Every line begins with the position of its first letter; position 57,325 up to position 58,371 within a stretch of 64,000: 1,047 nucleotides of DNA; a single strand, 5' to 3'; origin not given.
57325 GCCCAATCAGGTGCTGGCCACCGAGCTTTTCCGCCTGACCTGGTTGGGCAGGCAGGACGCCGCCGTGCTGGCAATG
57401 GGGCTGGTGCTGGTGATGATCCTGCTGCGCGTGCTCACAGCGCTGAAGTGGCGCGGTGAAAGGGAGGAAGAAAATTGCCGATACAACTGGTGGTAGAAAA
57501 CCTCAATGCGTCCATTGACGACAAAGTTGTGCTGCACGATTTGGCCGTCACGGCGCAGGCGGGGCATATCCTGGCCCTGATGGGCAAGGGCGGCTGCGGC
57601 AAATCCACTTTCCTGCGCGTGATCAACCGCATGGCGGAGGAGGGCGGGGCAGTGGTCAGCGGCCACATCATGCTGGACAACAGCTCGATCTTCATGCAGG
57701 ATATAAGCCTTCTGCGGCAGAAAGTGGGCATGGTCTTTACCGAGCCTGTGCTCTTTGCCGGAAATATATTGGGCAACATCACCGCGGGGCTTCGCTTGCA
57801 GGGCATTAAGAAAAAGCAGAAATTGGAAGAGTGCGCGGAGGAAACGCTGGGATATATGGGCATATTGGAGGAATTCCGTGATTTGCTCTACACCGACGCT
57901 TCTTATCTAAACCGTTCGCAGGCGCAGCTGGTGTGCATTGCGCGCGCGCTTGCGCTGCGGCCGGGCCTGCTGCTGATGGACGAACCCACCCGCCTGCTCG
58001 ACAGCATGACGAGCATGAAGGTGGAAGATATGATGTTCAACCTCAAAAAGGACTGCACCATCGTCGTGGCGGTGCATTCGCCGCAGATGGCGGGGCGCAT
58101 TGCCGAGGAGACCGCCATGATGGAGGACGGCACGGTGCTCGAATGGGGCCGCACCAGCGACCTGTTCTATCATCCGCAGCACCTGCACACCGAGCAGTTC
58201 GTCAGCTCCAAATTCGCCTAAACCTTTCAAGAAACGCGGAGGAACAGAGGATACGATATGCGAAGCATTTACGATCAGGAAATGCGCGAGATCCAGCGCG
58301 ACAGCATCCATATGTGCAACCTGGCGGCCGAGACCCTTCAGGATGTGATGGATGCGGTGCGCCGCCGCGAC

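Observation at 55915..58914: pstS-less pstC-pstA-pstB-phoU module whose ATPase has degenerate Q-loop and ABC signature: possible sensing-only Pst complex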

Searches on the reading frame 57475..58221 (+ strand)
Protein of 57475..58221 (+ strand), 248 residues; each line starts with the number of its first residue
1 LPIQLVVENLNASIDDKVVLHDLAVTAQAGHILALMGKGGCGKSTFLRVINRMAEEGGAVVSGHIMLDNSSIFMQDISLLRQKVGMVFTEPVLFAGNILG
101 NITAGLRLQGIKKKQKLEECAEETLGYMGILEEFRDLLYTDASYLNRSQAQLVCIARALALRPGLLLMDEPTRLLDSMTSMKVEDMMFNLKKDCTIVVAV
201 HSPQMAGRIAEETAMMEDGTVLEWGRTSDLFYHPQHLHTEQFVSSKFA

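Call 3: search_protein_families(library=pfam, proteins=[window:57475-58221:+], max_evalue=0.01)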
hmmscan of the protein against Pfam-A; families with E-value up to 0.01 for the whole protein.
window:57475-58221:+ (248 aa): 2 families
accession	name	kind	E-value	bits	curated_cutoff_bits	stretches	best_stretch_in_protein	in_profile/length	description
PF00005.33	ABC_tran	-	1e-22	81.6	25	1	20-172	1-136/137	ABC transporter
PF13191.12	AAA_16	-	0.0075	17.2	32.6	1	25-67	19-62/167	AAA ATPase domain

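Call 4: search_protein_families(library=ncbifam, proteins=[window:57475-58221:+], max_evalue=0.01)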
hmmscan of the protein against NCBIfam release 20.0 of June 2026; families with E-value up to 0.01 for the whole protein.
window:57475-58221:+ (248 aa): 184 families (the best 25 are shown)
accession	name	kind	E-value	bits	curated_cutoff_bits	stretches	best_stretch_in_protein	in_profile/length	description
TIGR00972.1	3a0107s01c2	equivalog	4e-69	232.7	343.2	1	6-247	3-247/248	phosphate ABC transporter ATP-binding protein PstB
NF010840.0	PRK14246.1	equivalog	4.9e-49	167.3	425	1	9-245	15-254/257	phosphate ABC transporter ATP-binding protein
NF010860.0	PRK14267.1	equivalog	1.8e-48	165.4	412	1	7-245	7-250/253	phosphate ABC transporter ATP-binding protein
NF010864.0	PRK14271.1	equivalog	7.8e-43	146.5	561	1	8-244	25-263/276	phosphate ABC transporter ATP-binding protein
NF010851.0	PRK14258.1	subfamily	2.2e-41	142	425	1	6-246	9-259/261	phosphate ABC transporter ATP-binding protein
TIGR01186.1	proV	subfamily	2.1e-33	116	326.6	1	19-244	8-231/363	betaine/proline/choline family ABC transporter ATP-binding protein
NF008428.0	PRK11264.1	equivalog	4.1e-33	114.6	406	1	5-245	4-246/250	L-cystine ABC transporter ATP-binding protein TcyN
NF008338.0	PRK11124.1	equivalog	3.5e-31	108.5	369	1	6-243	4-240/242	arginine ABC transporter ATP-binding protein ArtP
TIGR04521.1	ECF_ATPase_2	equivalog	3.7e-30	105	330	1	17-242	18-244/279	energy-coupling factor transporter ATPase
NF007027.0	PRK09493.1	equivalog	4.9e-30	104.6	379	1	9-242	6-235/240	glutamine ABC transporter ATP-binding protein GlnQ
TIGR03265.1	PhnT2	equivalog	1.8e-28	99.8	457.7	1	4-244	4-236/353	putative 2-aminoethylphosphonate ABC transporter ATP-binding protein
NF010155.0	PRK13634.1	equivalog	2.2e-28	99.4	413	1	17-241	20-244/290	energy-coupling factor ABC transporter ATP-binding protein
TIGR02315.1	ABC_phnC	equivalog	2.8e-28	99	266.1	1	5-227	2-230/243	phosphonate ABC transporter ATP-binding protein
NF043075.1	MMSYN1_0197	equivalog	6.5e-28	97.6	550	1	6-244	4-234/341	spermidine/putrescine ABC transporter ATP-binding protein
TIGR03258.1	PhnT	equivalog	7.7e-28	97.5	499.15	1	5-243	9-240/359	2-aminoethylphosphonate ABC transport system ATP-binding subunit PhnT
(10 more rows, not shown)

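Call 6: find_homologous_proteins(query=window:57475-58221:+, max_evalue=1e-10)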
Query window:57475-58221:+ (248 aa): 4921 proteins with E <= 1e-10 among 8000 candidates; the best 120 are listed.
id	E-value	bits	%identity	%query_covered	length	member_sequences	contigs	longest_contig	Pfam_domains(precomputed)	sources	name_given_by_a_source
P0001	4.5e-158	542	100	100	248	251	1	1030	PF00005.34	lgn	-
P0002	9.7e-132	456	82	100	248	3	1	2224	PF00005.34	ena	-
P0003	8.5e-131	453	82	100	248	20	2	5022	PF00005.34,PF02463.26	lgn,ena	-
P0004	1.1e-128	446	81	100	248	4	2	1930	PF00005.34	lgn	-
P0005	1.9e-128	445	82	100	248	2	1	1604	PF00005.34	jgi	jgi:phosphate transport system ATP-binding protein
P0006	3.8e-128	444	81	100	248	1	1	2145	PF00005.34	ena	-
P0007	6.7e-127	440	81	100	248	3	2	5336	PF00005.34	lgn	-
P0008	1.2e-126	439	81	100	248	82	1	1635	PF00005.34,PF02463.26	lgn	-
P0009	1.2e-125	436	81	100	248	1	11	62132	PF00005.34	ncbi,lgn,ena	-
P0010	4.5e-125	434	81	100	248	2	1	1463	PF00005.34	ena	-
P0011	9.0e-124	430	80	100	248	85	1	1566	PF00005.34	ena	-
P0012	2.9e-123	428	78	100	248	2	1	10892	PF00005.34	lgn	-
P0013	3.4e-122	424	79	100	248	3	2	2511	PF00005.34,PF02463.26,PF13304.13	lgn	-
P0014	1.7e-121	422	77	100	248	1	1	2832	PF00005.34,PF02463.26,PF13304.13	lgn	-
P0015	1.2e-120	419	78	100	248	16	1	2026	PF00005.34,PF02463.26,PF13304.13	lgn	-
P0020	1.7e-103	363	68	99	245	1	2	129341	PF00005.34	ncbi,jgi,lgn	-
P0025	1.7e-71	259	53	100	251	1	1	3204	PF00005.34,PF02463.26,PF13304.13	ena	-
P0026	1.3e-70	256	50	100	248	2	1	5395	PF00005.34,PF13304.13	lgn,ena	-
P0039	6.5e-51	191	41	99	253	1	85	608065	PF00005.34,PF13175.13,PF02463.26,PF13304.13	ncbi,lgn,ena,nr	ncbi:MAG: phosphate ABC transporter ATP-binding protein [Roseburia sp.]|nr:phosphate ABC transporter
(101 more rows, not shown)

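Call 8: find_encoding_contigs(protein=P0009, flank=10000, max_places=4)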
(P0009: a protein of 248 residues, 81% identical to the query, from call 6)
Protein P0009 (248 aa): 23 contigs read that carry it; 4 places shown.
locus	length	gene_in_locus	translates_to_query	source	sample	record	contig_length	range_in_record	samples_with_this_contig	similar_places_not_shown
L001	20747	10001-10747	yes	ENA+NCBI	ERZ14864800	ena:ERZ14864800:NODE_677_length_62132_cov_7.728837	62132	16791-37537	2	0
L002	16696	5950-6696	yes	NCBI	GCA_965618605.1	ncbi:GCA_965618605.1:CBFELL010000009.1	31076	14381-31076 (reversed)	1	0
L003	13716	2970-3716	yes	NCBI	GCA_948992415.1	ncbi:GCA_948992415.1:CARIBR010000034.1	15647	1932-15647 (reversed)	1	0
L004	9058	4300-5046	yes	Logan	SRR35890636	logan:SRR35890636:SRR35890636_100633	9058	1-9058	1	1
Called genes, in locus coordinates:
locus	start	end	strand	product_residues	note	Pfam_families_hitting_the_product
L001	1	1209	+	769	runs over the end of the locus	PF05569:Peptidase_M56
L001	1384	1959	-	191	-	PF13527:Acetyltransf_9 (faint), PF13673:Acetyltransf_10 (faint), PF00583:Acetyltransf_1, PF13508:Acetyltransf_7 (weak)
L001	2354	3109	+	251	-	PF03419:Peptidase_U4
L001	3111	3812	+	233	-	PF04542:Sigma70_r2, PF04545:Sigma70_r4, PF01381:HTH_3 (weak)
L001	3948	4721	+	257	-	PF04542:Sigma70_r2, PF04539:Sigma70_r3, PF08281:Sigma70_r4_2 (weak), PF04545:Sigma70_r4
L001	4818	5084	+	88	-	PF05239:PRC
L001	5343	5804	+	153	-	PF22811:Zn_ribbon_NrdR, PF03477:ATP-cone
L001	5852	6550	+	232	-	PF00072:Response_reg, PF00486:Trans_reg_C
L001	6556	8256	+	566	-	PF00672:HAMP (weak), PF13188:PAS_8 (weak), PF08448:PAS_4, PF00512:HisKA, PF02518:HATPase_c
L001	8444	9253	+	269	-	-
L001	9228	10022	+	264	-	-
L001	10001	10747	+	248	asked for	PF00005:ABC_tran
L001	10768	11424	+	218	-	PF01895:PhoU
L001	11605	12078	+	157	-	PF13545:HTH_Crp_2 (weak), PF22381:Staph_reg_Sar_Rot (weak), PF12802:MarR_2, PF01047:MarR, PF01325:Fe_dep_repress (weak), PF12840:HTH_20 (weak), PF13412:HTH_24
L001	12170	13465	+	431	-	PF01171:ATP_bind_3, PF11734:TilS_C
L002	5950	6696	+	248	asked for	PF00005:ABC_tran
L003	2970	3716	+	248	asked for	PF00005:ABC_tran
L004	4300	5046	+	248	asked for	PF00005:ABC_tran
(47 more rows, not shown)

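Call 9: find_encoding_contigs(protein=P0020, flank=10000, max_places=3)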
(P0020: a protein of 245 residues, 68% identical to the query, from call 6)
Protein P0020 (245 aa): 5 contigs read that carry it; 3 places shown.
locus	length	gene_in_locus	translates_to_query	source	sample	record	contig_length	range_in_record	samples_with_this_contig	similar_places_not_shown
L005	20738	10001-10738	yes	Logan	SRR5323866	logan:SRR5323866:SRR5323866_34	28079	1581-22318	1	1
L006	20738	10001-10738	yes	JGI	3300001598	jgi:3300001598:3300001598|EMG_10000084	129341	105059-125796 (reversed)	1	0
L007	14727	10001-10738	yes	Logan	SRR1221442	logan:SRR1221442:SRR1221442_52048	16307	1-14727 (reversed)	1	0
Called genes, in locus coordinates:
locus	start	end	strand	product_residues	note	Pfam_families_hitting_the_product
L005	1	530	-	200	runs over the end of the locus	PF07155:ECF-ribofla_trS (weak), PF12822:ECF_trnsprt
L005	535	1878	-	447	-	-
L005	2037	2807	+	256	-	PF03419:Peptidase_U4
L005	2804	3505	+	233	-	PF04542:Sigma70_r2, PF04545:Sigma70_r4, PF01381:HTH_3 (weak)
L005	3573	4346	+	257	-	PF04542:Sigma70_r2, PF04539:Sigma70_r3, PF08281:Sigma70_r4_2 (weak), PF04545:Sigma70_r4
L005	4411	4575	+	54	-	-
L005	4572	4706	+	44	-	-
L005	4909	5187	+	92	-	PF05239:PRC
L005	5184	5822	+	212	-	PF22811:Zn_ribbon_NrdR, PF03477:ATP-cone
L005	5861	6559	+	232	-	PF00072:Response_reg, PF00486:Trans_reg_C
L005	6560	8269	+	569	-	PF08448:PAS_4 (weak), PF00512:HisKA, PF02518:HATPase_c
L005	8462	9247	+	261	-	-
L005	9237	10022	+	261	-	PF00528:BPD_transp_1 (weak)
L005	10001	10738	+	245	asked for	PF00005:ABC_tran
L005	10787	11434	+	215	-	PF01895:PhoU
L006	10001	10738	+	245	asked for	PF00005:ABC_tran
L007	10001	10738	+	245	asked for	PF00005:ABC_tran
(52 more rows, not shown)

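Call 11: find_related_loci(query=window:57475-58221:+, collection=genome_contigs, flank=10000)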
Query window:57475-58221:+ (248 aa) in genome_contigs; peptide patterns used: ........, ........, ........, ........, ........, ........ (x = any residue, [..] = any of these).
111 stretches matched a pattern; 13 encode a relative of the query (tblastn E <= 1e-3); 13 distinct loci.
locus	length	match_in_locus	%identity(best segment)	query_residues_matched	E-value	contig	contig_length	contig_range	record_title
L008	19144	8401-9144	82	1-248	7e-132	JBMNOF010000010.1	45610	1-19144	MAG: Candidatus Spyradocola sp. isolate SBF912SR2HQ0090 scaffold_3178_c1, whole genome shotgun sequence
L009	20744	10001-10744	81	1-248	3e-130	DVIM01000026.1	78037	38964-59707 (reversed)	MAG TPA_asm: Candidatus Spyradocola merdavium isolate CHK191-18038 CHK191__C61585_L78037_ERR3414586, whole genome shotgu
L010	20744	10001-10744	81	1-248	6e-130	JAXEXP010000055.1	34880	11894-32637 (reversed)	MAG: Candidatus Spyradocola sp. isolate SUG2607 k141_210573, whole genome shotgun sequence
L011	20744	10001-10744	80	1-248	6e-129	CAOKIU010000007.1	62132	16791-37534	MAG TPA_asm: uncultured Christensenella sp. isolate SRR17684619_bin.76_metawrap_v1.3_MAG genome assembly, contig: NODE.6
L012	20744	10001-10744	79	1-248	2e-128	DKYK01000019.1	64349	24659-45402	MAG TPA_asm: Christensenella sp. UBA7102 UBA7102_contig_11891, whole genome shotgun sequence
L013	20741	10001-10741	78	1-247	1e-130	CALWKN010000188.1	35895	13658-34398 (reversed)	MAG: uncultured Clostridia bacterium isolate E04__bin113 genome assembly, contig: E04__k127_4586827, whole genome shotgu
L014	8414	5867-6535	28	11-242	3e-23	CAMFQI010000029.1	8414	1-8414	MAG: uncultured Eubacterium sp. isolate SRR15725432_bin.9_metaWRAP_v1.3_MAG genome assembly, contig: ERZ10622456.1329, w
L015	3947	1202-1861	29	7-231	8e-23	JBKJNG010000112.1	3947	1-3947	MAG: Phnomibacter sp. isolate ant_bin.364 S1Ck117_4742462_flag_1_multi_10.0000_len_3947, whole genome shotgun sequence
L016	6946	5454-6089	30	15-231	9e-23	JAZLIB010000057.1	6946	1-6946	MAG: Vescimonas sp. isolate T1900044979_TA20190041.MAGScoT_cleanbin_000038 SGB_4076_k141_706958, whole genome shotgun se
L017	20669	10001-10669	29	8-234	3e-22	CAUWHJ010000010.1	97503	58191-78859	MAG: uncultured Peptococcaceae bacterium isolate SRS17165169__bin28 genome assembly, contig: SRS17165169_NODE_62_length_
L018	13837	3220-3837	31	15-225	8e-22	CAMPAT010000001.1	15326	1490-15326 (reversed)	MAG: uncultured Clostridia bacterium isolate SRR873610_bin.11_metaWRAP_v1.3_MAG genome assembly, contig: NODE_7706_lengt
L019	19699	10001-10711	26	7-244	1e-16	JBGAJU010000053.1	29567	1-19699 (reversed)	MAG: Flavipsychrobacter sp. isolate MAG_MBR_H10.91 MBRH10-91_opera_contig_5508, whole genome shotgun sequence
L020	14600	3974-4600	27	30-245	2e-17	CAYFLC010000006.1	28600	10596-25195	MAG TPA_asm: uncultured Bifidobacterium sp. isolate ERP107066_co1_20 genome assembly, contig: NODE_510_length_28600_cov_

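Call 12: find_encoding_contigs(protein=P0025, flank=5000, max_places=3)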
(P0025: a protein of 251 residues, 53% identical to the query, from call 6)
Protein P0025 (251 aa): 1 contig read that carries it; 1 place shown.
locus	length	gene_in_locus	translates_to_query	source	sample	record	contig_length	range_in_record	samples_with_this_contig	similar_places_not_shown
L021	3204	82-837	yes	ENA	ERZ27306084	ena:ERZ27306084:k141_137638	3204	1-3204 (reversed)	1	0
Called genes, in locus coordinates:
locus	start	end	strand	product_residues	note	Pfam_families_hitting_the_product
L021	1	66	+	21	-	?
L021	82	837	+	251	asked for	PF00005:ABC_tran, PF02463:SMC_N (faint), PF13304:AAA_21 (weak)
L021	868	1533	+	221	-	PF01895:PhoU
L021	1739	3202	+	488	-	?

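Call 13: find_encoding_contigs(protein=P0026, flank=10000, max_places=3)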
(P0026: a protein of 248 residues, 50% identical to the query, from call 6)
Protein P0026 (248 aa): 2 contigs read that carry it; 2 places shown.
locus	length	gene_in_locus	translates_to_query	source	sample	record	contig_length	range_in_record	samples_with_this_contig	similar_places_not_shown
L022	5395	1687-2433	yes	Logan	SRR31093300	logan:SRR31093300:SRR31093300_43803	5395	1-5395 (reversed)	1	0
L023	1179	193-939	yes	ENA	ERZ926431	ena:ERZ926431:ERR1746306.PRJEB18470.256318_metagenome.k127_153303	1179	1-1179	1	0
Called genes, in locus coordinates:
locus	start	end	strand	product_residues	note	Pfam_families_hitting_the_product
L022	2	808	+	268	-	?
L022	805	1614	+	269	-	-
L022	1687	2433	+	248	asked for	PF00005:ABC_tran, PF13304:AAA_21 (faint)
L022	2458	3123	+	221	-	PF01895:PhoU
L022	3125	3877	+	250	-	PF05175:MTS, PF05971:Methyltransf_10 (weak), PF13489:Methyltransf_23 (faint), PF13847:Methyltransf_31 (faint), PF08241:Methyltransf_11 (faint), PF13649:Methyltransf_25 (weak), PF01170:UPF0020 (weak)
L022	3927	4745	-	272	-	PF00528:BPD_transp_1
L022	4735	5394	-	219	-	?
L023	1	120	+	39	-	?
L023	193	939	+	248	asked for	PF00005:ABC_tran, PF13304:AAA_21 (faint)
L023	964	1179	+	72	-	?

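Call 16: find_encoding_contigs(protein=P0039, flank=8000, max_places=1)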
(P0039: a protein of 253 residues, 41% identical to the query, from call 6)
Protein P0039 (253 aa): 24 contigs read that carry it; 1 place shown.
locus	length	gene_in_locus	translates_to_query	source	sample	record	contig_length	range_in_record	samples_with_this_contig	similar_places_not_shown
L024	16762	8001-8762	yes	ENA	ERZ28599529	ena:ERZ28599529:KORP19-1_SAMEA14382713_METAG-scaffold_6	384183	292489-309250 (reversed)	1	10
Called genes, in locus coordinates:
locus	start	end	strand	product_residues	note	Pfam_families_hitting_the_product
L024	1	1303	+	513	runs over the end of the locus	PF01676:Metalloenzyme, PF06415:iPGM_N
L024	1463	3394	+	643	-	PF00563:EAL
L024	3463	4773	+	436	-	PF03952:Enolase_N, PF00113:Enolase_C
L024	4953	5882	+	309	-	PF12849:PBP_like_2, PF01547:SBP_bac_1 (weak), PF13531:SBP_bac_11 (weak), PF12727:PBP_like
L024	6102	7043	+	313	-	PF00528:BPD_transp_1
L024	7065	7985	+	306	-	PF00528:BPD_transp_1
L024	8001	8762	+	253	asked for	PF00005:ABC_tran, PF02463:SMC_N (weak), PF13175:AAA_15, PF13304:AAA_21 (weak)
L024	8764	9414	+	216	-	PF01895:PhoU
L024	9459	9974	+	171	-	PF04607:RelA_SpoT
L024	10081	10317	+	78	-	PF03840:SecG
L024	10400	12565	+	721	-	PF08206:OB_RNB, PF17876:CSD2, PF00773:RNB, PF00575:S1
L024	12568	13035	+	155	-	PF01668:SmpB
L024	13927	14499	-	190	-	PF01965:DJ-1_PfpI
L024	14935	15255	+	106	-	PF13551:HTH_29 (faint), PF13384:HTH_23 (weak), PF13518:HTH_28 (faint), PF13613:HTH_Tnp_4 (faint), PF06056:Terminase_5 (faint)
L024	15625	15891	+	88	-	PF02604:PhdYeFM_antitox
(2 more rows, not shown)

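Call 19: search_solved_structures(query=window:57475-58221:+, max_evalue=1e-20, show_alignments=1)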
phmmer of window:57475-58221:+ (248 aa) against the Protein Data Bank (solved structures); distinct sequences matched with E-value up to 1e-20: 71 (the best 60 are shown).
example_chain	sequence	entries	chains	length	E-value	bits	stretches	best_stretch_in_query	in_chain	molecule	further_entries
9oe1_A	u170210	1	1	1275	5.9e-45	156.9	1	13-232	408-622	ATP-binding cassette, sub-family B (MDR/TAP), member 4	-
9ody_A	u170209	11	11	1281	5.9e-45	156.9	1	13-232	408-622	ATP-binding cassette, sub-family B (MDR/TAP), member 4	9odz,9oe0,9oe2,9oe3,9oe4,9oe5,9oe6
7dv5_U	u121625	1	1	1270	1e-44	156.2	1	15-231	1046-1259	Bile salt export pump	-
36cg_U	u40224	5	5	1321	1.1e-44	156.1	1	15-231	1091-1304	Bile salt export pump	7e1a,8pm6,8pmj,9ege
9n1y_A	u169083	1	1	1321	1.1e-44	156.1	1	15-231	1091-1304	Bile salt export pump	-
8pmd_A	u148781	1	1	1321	2.8e-44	154.7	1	15-231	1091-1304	Bile salt export pump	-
6qex_A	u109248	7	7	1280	2.6e-43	151.6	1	18-231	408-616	Multidrug resistance protein 1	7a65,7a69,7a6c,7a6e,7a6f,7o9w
8gmg_A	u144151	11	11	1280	2.6e-43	151.6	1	18-231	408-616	ATP-dependent translocase ABCB1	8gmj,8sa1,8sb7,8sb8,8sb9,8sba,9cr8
8sa0_A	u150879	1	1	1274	2.7e-43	151.5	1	18-231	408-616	ATP-dependent translocase ABCB1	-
8y6h_A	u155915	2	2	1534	4.6e-43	150.7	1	18-231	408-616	ATP-dependent translocase ABCB1,mNeonGreen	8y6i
9k3x_C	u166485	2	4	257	6.3e-43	150.3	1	2-247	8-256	Phosphate import ATP-binding protein PstB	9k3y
9nfi_A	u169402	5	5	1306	1.3e-42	149.3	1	15-231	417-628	Permeability Glycoprotein (P-gp)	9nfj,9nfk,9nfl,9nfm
6c0v_A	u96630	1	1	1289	1.8e-42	148.8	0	18-231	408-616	Multidrug resistance protein 1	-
7niu_A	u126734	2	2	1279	2.2e-42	148.5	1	19-231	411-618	Isoform 2 of Phosphatidylcholine translocator ABCB4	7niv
9k3s_C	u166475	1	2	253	9.1e-42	146.5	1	2-243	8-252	Phosphate import ATP-binding protein PstB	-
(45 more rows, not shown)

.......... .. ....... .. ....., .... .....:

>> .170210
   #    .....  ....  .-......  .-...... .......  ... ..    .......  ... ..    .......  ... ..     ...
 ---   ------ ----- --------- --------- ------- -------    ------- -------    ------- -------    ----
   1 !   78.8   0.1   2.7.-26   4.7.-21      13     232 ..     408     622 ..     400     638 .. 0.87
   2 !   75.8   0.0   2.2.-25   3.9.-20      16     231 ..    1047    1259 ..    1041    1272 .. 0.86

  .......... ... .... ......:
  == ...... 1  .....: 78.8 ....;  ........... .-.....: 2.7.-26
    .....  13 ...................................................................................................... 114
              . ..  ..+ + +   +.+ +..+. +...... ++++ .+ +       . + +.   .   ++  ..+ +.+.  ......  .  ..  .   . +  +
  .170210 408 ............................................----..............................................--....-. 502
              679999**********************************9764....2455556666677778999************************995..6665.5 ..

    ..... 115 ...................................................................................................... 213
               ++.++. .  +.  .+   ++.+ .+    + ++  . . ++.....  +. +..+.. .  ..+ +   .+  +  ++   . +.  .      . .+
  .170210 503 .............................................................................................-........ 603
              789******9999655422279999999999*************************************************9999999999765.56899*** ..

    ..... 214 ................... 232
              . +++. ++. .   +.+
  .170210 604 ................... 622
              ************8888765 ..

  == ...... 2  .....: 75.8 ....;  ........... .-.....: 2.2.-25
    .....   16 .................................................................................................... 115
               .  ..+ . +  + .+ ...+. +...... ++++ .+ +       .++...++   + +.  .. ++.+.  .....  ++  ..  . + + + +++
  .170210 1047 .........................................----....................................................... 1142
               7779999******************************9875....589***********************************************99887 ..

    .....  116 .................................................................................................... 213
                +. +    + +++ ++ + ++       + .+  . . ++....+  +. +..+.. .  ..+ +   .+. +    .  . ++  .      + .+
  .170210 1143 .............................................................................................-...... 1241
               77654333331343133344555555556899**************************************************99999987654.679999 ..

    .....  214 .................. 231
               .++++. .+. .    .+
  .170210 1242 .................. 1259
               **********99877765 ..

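Call 32: search_protein_representatives(alignment_id=A2)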
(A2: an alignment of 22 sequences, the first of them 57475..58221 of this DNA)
Query: 22 sequences, 248 profile positions. Proteins with E-value up to 0.001 (for the whole library): 551203; up to 1e-10: 222009; up to 1e-30: 7771. The best 150 are listed.
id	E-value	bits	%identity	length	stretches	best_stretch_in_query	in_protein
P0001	7.6e-143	490.4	-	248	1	1-248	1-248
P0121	4.3e-69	248.8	-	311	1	4-247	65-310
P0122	2.4e-68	246.4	-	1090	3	7-232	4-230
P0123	4.1e-67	242.4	-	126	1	1-125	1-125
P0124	6.0e-67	241.8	-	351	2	18-247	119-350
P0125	1.2e-66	240.8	-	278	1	2-247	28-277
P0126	1.3e-66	240.7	-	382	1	5-247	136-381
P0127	2.8e-65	236.3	-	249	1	4-247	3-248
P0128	6.3e-65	235.2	-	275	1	1-247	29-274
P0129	5.0e-64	232.2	-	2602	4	5-231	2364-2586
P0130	2.6e-63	229.9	-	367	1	5-247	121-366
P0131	4.9e-63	229.0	-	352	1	19-247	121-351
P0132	8.2e-63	228.3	-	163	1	18-149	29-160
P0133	3.6e-62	226.2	-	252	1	4-247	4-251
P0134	3.7e-62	226.1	-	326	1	4-247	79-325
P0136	2.2e-61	223.6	-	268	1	1-247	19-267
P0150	4.1e-60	219.4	-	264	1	6-246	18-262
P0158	1.2e-59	217.9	-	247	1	5-247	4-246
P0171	5.5e-59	215.7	-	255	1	3-248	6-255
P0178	1.2e-58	214.7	-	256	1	5-246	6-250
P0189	6.3e-58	212.3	-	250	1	4-247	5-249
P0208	5.2e-57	209.3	-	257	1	5-247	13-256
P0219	2.5e-56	207.0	-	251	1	4-247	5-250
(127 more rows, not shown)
